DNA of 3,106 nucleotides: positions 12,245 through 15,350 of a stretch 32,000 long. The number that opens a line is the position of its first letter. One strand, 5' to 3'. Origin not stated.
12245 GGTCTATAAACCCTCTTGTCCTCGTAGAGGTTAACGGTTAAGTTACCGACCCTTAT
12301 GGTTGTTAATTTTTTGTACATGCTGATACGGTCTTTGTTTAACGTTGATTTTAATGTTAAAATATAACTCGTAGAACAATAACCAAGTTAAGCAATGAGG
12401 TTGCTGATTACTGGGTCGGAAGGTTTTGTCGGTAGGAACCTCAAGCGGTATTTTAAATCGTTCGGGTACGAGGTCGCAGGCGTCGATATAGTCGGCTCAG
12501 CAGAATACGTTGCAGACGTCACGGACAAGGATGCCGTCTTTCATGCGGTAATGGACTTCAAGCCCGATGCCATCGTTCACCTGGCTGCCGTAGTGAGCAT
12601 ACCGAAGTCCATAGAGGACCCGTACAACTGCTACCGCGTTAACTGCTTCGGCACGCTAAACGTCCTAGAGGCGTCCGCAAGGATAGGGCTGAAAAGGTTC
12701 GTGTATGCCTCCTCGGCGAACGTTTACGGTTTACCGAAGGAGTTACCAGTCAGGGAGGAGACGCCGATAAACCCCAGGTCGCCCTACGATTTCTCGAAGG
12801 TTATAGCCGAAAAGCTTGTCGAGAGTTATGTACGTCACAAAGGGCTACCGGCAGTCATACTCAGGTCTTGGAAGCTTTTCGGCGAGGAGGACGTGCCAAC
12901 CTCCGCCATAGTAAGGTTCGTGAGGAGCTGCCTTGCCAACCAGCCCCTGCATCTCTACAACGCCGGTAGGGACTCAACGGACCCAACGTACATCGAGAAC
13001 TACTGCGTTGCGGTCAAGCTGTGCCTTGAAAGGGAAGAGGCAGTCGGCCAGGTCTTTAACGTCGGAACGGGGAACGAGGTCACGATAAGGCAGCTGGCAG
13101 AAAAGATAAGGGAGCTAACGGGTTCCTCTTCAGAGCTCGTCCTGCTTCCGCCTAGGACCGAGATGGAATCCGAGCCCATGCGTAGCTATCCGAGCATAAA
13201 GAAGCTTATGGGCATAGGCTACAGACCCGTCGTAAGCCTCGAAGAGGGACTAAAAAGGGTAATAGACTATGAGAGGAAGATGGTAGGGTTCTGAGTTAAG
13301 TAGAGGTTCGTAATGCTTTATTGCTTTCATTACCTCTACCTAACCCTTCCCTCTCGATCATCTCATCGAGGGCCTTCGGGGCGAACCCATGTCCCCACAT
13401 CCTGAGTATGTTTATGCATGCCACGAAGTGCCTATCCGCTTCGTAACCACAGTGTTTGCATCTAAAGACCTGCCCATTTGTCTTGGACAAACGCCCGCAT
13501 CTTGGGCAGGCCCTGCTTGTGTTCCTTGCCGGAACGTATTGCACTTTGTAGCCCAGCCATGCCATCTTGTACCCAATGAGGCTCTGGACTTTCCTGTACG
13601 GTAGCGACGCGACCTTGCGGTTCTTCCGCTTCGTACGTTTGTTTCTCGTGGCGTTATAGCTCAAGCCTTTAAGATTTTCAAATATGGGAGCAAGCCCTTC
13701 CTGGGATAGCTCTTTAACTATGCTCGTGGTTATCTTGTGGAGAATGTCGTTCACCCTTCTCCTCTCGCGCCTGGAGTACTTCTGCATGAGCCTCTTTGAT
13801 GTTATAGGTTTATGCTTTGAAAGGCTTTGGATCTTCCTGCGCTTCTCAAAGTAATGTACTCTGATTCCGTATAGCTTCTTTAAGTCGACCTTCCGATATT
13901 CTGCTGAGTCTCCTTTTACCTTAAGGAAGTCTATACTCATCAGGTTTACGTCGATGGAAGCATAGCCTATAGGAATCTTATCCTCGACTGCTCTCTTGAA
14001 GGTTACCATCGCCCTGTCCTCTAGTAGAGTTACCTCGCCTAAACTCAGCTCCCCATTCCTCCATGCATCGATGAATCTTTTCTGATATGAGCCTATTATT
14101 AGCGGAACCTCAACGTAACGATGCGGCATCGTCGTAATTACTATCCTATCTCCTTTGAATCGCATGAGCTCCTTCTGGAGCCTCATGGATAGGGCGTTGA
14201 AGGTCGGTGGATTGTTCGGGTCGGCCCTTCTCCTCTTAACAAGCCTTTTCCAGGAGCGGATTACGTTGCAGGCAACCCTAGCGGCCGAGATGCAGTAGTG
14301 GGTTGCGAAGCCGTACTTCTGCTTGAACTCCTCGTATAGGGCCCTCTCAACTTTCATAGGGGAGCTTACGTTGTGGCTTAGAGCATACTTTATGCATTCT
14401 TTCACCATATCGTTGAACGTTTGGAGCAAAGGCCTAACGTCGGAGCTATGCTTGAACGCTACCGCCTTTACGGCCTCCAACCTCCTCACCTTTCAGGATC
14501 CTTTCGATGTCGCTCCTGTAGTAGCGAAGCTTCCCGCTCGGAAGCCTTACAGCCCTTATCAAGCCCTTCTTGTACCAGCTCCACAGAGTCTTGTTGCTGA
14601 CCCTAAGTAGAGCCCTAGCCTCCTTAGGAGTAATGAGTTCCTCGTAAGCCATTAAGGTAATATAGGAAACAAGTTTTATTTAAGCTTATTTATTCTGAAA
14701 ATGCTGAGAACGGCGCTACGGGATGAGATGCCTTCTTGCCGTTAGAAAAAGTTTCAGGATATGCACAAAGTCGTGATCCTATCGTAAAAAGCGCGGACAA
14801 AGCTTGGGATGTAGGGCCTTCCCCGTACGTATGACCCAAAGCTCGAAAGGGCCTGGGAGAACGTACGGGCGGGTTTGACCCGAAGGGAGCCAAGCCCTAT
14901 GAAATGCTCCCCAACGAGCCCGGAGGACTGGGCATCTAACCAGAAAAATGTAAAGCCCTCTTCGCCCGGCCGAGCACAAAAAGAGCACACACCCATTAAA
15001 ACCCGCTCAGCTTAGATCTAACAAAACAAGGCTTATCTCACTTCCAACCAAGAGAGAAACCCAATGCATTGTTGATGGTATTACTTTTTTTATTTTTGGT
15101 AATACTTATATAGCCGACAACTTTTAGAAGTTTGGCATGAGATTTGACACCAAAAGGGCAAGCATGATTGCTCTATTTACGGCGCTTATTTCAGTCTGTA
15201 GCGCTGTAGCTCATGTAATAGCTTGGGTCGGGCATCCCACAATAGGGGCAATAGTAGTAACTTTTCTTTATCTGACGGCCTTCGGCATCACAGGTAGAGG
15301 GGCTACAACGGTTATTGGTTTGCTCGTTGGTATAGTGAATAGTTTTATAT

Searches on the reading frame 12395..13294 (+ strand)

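Call 13: search_protein_families(library=pfam, proteins=[window:12395-13294:+], max_evalue=0.01)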
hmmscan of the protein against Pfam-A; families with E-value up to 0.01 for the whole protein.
window:12395-13294:+ (299 aa): 7 families
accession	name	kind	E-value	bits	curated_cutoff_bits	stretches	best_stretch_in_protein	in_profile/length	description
PF01370.27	Epimerase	-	2.4e-50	171.6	20.9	1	4-224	2-240/240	NAD dependent epimerase/dehydratase family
PF16363.11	GDP_Man_Dehyd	-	1.1e-47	163.6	27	1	4-288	1-331/332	GDP-mannose 4,6 dehydratase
PF04321.23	RmlD_sub_bind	-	6e-23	81.8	27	1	1-267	1-259/287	RmlD substrate binding domain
PF01073.25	3Beta_HSD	-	1.9e-20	73.5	22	1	4-206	1-224/280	3-beta hydroxysteroid dehydrogenase/isomerase family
PF02719.21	Polysacc_synt_2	-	2.4e-13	50.4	20.2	1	37-107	58-128/293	Polysaccharide biosynthesis protein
PF07993.18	NAD_binding_4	-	1.3e-11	44.6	20.1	1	58-158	90-204/258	Male sterility protein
PF13460.12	NAD_binding_10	-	2.7e-05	24.6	27.2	1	39-162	45-147/184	NAD(P)H-binding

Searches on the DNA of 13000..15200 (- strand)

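Call 55: search_rna_families(source=window, start=13000, end=15200, threshold=evalue, max_evalue=10)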
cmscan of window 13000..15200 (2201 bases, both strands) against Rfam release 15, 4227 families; matches with E-value up to 10: 5.
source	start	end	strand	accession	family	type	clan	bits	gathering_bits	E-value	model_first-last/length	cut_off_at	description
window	14652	14786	+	RF02111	IS009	Gene;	-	20.4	117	0.049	1-199/199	no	IS009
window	13288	13345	+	RF02108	DLEU2_4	Gene; lncRNA;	-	18.7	40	1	1-58/58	no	Deleted in lymphocytic leukemia 2 conserved region 4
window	13291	13353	+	RF02517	mir-1017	Gene; miRNA;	-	17.7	50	2.9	1-71/71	no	mir-1017 microRNA precursor family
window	13217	13256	-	RF01357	CRISPR-DR31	Gene; CRISPR;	-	15.5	35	9.1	1-37/37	no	CRISPR RNA direct repeat element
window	14834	14899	-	RF01876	MIAT_exon5_2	Gene; lncRNA;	-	14.9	75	2.7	1-83/83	no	Myocardial infarction associated transcript exon 5 conserved region 2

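Call 67: build_rna_model(alignment_id=A9)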
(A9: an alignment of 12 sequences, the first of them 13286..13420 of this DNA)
Model R1 built from alignment A9 (12 sequences, 137 columns); structure: RNAalifold consensus.
model positions 131; base pairs 31; branch points 2; effective number of sequences 1.26; information 0.59 bits per position. Calibrated on 0.2 Mb of random sequence (short: E-values are rough).
structure used (alignment columns):
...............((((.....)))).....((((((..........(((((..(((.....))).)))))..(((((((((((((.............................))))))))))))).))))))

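Call 68: search_with_rna_model(model_id=R1, source=window, filters=off, max_evalue=10, show_alignments=5)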
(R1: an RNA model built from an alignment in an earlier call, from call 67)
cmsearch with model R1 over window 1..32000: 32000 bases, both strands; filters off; matches with E-value up to 10: 12.
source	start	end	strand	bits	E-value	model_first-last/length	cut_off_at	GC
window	13286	13420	-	138.7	1.1e-30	1-131/131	no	0.48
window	31314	31460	-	33.9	2.3e-06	1-131/131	no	0.5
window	26204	26334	-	15.3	0.047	1-131/131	no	0.6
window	17934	18036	+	11.9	0.29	1-131/131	no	0.47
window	13293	13346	+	9.3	1.2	75-124/131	no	0.39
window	27889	27943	+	9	1.4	1-131/131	no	0.55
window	31321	31355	+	8.4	1.8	75-124/131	no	0.31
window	7409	7460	+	8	2.2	1-131/131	no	0.52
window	20110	20149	+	6.7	4.5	1-131/131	no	0.3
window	14852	14897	+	6.5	5.2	1-131/131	no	0.67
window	6723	6779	-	6.4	5.4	1-131/131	no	0.54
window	14027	14089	-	6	6.6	1-131/131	no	0.46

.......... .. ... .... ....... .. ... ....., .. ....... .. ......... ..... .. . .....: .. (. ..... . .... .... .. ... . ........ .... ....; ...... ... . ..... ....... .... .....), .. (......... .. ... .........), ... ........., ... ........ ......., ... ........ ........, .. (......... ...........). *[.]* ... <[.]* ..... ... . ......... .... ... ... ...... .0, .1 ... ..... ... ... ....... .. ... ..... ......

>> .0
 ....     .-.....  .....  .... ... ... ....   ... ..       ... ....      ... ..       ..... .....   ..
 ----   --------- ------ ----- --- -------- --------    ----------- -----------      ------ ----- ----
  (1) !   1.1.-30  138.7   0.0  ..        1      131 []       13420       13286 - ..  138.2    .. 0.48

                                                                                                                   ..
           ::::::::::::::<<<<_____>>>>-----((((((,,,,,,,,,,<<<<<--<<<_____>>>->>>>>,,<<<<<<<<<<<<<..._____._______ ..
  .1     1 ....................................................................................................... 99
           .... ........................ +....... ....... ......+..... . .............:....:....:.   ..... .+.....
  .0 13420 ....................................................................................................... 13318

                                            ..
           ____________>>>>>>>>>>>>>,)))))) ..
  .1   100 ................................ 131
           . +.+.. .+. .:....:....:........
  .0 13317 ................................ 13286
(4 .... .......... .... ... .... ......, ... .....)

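Call 89: search_with_rna_model(model_id=R1, sources=[L001, L002, L004, L040, L041, L042, L043, L044, L045, L046, L047, L048, L049, L050, L051, L052, L053, L054, L055, L056, L057, L058, L059, L060, L061, L062, L063, L064, L065, L066, L067, L068, L069, L070, L071, L072, L073, L074, L075, L076, L077, L078, L079, L080, L081, L082, L083, L084, L085, L086, L087, L088, L089, L090, L091, L092, L093, L094, L095, L096, L097, L098, L099, L100, L101, L102, L103, L104, L105, L106, L107, L108, L109, L111, L112, L113, L114, L115, L116, L117, L118, L119, L120, L121], max_evalue=0.01, make_alignment=true)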
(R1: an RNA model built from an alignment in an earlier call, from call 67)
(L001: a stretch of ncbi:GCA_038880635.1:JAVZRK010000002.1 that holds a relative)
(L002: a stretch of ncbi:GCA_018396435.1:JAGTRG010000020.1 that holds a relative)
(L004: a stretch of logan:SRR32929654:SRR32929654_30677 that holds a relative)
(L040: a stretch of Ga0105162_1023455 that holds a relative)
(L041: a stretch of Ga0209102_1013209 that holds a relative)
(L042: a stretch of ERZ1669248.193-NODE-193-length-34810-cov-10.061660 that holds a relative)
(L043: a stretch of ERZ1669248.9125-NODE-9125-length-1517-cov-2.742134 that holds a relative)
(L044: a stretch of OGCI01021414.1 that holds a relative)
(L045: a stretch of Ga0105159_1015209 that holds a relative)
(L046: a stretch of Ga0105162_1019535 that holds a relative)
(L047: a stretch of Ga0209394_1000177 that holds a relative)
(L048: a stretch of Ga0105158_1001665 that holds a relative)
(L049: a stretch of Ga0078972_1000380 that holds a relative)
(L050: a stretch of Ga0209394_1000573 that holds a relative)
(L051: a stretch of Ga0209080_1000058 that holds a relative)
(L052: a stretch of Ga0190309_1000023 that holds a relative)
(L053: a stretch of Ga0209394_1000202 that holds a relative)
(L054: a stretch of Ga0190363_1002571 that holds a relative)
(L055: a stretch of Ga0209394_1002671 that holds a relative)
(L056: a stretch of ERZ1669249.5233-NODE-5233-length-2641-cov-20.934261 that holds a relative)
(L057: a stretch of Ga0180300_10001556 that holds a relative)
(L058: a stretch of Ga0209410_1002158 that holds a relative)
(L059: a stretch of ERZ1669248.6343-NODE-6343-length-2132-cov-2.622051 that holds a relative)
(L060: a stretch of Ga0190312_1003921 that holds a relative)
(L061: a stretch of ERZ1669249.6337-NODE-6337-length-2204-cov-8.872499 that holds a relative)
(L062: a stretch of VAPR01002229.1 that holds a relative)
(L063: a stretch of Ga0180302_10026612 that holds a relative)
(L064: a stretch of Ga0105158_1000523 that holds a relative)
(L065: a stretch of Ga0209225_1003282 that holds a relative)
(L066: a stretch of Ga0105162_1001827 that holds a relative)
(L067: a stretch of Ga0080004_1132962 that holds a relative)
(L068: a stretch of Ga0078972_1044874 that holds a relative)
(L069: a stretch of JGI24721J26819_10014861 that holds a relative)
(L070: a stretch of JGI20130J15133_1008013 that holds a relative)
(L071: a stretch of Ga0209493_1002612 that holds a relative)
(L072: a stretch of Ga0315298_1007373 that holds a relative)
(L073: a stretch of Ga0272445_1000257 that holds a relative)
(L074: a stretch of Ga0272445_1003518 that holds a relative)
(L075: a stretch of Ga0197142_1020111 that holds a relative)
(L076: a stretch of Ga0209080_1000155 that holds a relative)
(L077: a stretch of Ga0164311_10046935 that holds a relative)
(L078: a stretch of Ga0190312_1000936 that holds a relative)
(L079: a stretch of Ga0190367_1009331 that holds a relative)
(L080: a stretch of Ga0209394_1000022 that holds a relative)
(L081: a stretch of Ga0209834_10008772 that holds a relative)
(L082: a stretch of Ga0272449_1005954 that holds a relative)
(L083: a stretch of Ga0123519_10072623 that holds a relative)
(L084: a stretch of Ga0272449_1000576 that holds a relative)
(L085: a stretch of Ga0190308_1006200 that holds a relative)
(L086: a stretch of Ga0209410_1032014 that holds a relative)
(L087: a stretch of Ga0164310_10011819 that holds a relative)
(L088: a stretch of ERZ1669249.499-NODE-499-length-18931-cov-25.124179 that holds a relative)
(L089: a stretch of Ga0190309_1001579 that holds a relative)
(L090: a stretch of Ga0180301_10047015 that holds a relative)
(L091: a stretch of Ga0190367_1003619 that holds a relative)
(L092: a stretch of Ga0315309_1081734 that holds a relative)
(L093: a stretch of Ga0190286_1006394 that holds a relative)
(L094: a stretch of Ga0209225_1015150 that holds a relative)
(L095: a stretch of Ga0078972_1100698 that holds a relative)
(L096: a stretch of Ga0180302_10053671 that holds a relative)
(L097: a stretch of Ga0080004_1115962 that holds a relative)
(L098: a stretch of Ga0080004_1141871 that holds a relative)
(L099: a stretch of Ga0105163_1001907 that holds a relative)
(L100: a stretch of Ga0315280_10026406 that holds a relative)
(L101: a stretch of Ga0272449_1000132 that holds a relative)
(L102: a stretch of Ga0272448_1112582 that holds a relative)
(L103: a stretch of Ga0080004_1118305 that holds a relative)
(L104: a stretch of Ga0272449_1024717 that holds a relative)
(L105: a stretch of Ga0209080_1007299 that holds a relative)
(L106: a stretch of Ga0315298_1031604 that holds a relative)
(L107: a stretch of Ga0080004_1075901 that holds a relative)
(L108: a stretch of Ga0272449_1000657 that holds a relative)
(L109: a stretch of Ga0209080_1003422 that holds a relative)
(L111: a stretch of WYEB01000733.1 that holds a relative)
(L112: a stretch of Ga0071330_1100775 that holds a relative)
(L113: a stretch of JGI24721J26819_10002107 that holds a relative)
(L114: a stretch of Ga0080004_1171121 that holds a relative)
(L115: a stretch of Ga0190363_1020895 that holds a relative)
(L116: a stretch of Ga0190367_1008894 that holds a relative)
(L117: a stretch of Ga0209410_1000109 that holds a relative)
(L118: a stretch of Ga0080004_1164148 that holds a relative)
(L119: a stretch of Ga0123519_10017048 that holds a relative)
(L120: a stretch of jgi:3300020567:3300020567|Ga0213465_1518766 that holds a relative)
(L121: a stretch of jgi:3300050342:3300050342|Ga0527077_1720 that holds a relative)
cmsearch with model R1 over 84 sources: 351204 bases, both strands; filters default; matches with E-value up to 0.01: 67.
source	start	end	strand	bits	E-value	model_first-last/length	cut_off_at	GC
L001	4058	4189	+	149.6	3.5e-32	1-131/131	no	0.46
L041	1847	1972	+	149.1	4.4e-32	1-131/131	no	0.47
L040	1141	1272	+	148.2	7.3e-32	1-131/131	no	0.48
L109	2790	2915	+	146.7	1.6e-31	1-131/131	no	0.45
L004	4049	4180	+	141.4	2.8e-30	1-131/131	no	0.42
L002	4058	4183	+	139.6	7.1e-30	1-131/131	no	0.44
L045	1393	1515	+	138.7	1.1e-29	1-131/131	no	0.43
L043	1343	1465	+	138.7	1.1e-29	1-131/131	no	0.46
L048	711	833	+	138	1.7e-29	1-131/131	no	0.44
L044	1421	1549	+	128.8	2.4e-27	1-131/131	no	0.42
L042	3561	3675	+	121.1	1.4e-25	1-131/131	no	0.47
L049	3557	3676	+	114.1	6e-24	1-131/131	no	0.4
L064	3484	3600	+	99.5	1.5e-20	1-131/131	no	0.44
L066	3519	3630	+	70.5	7.8e-14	1-131/131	no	0.56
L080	3525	3633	+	67.5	4e-13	1-131/131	no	0.46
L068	1449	1563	+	65.8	9.4e-13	1-131/131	no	0.46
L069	3528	3642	+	65.8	9.4e-13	1-131/131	no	0.46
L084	3528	3635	+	65.6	1.1e-12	1-131/131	no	0.44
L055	1408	1517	+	63.6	3.1e-12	1-131/131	no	0.45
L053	3557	3666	+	63.6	3.1e-12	1-131/131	no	0.45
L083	2984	3101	+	63.6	3.1e-12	1-131/131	no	0.52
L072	3528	3647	+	63.1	4.1e-12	1-131/131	no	0.52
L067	3531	3645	+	62.5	5.6e-12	1-131/131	no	0.49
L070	3531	3645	+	62.5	5.6e-12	1-131/131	no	0.49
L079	2969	3102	+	60.7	1.4e-11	1-131/131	no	0.47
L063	2172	2285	+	60.7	1.5e-11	1-131/131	no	0.58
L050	3554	3663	+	57.8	6.9e-11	1-131/131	no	0.45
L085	1975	2108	+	57.1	1e-10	1-131/131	no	0.48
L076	3546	3659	+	57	1e-10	1-131/131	no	0.51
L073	3519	3633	+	55.9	1.9e-10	1-131/131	no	0.51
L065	1710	1823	+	55.6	2.2e-10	1-131/131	no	0.47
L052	3540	3677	+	54.9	3.3e-10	1-131/131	no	0.48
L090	2497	2631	+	54.4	4.2e-10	1-131/131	no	0.44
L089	3607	3740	+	53.2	8e-10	1-131/131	no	0.46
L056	1683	1798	+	53.2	8.3e-10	1-131/131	no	0.4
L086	1982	2115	+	53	9.1e-10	1-131/131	no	0.46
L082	3528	3636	+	51.9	1.6e-09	1-131/131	no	0.47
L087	3607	3736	+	51.8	1.7e-09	1-131/131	no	0.47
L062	3557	3668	+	51.2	2.4e-09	1-131/131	no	0.49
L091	3604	3733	+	51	2.6e-09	1-131/131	no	0.46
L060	3157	3263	+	50.4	3.5e-09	1-131/131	no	0.63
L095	1416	1524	+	50.3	3.8e-09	1-131/131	no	0.53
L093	3351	3484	+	50.1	4.2e-09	1-131/131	no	0.46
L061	1635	1750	+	49.5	5.9e-09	1-131/131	no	0.45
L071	1757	1865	+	49.1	7.2e-09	1-131/131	no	0.51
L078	3604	3737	+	47.2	2e-08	1-131/131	no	0.48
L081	3501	3634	+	47.2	2e-08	1-131/131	no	0.48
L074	2799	2908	+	45.4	5.2e-08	1-131/131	no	0.49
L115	2401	2516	+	42.3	2.8e-07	1-131/131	no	0.47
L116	3497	3612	+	42.3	2.8e-07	1-131/131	no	0.47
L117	3497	3612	+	42.3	2.8e-07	1-131/131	no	0.47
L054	3522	3641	+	40.8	6.3e-07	1-131/131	no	0.52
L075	3507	3601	+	39.4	1.3e-06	1-90/131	3'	0.47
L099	1872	1981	+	34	2.4e-05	1-131/131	no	0.48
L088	1801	1914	+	33.1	3.7e-05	1-131/131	no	0.53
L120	1587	1732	+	31.1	0.00011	1-131/131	no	0.57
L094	2601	2727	+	29.1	0.00032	1-131/131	no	0.49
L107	1321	1447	+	27.9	0.00061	1-131/131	no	0.51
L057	1870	1961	+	27.5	0.00076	1-131/131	no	0.55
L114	2576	2702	+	26.1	0.0016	1-131/131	no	0.47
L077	2186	2274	+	25.2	0.0025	1-131/131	no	0.56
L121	2597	2755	+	25.1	0.0027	1-131/131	no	0.51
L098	1388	1514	+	23.7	0.0056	1-131/131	no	0.5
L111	3489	3615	+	23.7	0.0057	1-131/131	no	0.5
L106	3489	3615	+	23.6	0.0059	1-131/131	no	0.53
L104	2912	3038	+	23.3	0.007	1-131/131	no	0.47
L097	3489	3612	+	23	0.0084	1-131/131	no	0.48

Alignment A12: 67 matches aligned to the model, 242 columns, each read 5' to 3' on its own strand. Consensus structure (alignment columns), stored with it:
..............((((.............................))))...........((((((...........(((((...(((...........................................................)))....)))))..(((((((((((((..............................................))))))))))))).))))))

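Call 91: build_rna_model(alignment_id=A12)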
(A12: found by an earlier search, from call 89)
Model R2 built from alignment A12 (67 sequences, 242 columns); structure: stored with the alignment.
model positions 122; base pairs 30; branch points 2; effective number of sequences 3.74; information 0.59 bits per position. Calibrated on 0.2 Mb of random sequence (short: E-values are rough).
structure used (alignment columns):
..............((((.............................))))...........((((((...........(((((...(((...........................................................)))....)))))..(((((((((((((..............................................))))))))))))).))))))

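Call 92: search_with_rna_model(model_id=R2, source=window, filters=off, max_evalue=10, show_alignments=6)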
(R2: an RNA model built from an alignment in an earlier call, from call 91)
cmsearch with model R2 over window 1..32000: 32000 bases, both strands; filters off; matches with E-value up to 10: 18.
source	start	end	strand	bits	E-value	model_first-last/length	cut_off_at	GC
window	13286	13420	-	99.9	1.2e-23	1-122/122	no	0.48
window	31314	31460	-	45.3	6.9e-10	1-122/122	no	0.5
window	24171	24266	-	27.7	1.9e-05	1-122/122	no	0.49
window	26204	26351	-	14.7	0.034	1-122/122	no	0.62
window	17934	18040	+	13.3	0.079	1-122/122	no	0.47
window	31321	31355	+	11.9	0.18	81-115/122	no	0.31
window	14027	14089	-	9.7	0.64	1-122/122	no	0.46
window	7409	7460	+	9.2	0.86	1-122/122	no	0.52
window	15962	16021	-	8.9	1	1-122/122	no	0.42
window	26427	26496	+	7.5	2.3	1-122/122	no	0.56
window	8218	8275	+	7.1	2.9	1-122/122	no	0.43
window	18757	18810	+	7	3.1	1-122/122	no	0.43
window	26477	26530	-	6.4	4.3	1-122/122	no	0.46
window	5806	5888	+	6.3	4.5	45-116/122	no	0.6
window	20110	20149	+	5.8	6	1-122/122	no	0.3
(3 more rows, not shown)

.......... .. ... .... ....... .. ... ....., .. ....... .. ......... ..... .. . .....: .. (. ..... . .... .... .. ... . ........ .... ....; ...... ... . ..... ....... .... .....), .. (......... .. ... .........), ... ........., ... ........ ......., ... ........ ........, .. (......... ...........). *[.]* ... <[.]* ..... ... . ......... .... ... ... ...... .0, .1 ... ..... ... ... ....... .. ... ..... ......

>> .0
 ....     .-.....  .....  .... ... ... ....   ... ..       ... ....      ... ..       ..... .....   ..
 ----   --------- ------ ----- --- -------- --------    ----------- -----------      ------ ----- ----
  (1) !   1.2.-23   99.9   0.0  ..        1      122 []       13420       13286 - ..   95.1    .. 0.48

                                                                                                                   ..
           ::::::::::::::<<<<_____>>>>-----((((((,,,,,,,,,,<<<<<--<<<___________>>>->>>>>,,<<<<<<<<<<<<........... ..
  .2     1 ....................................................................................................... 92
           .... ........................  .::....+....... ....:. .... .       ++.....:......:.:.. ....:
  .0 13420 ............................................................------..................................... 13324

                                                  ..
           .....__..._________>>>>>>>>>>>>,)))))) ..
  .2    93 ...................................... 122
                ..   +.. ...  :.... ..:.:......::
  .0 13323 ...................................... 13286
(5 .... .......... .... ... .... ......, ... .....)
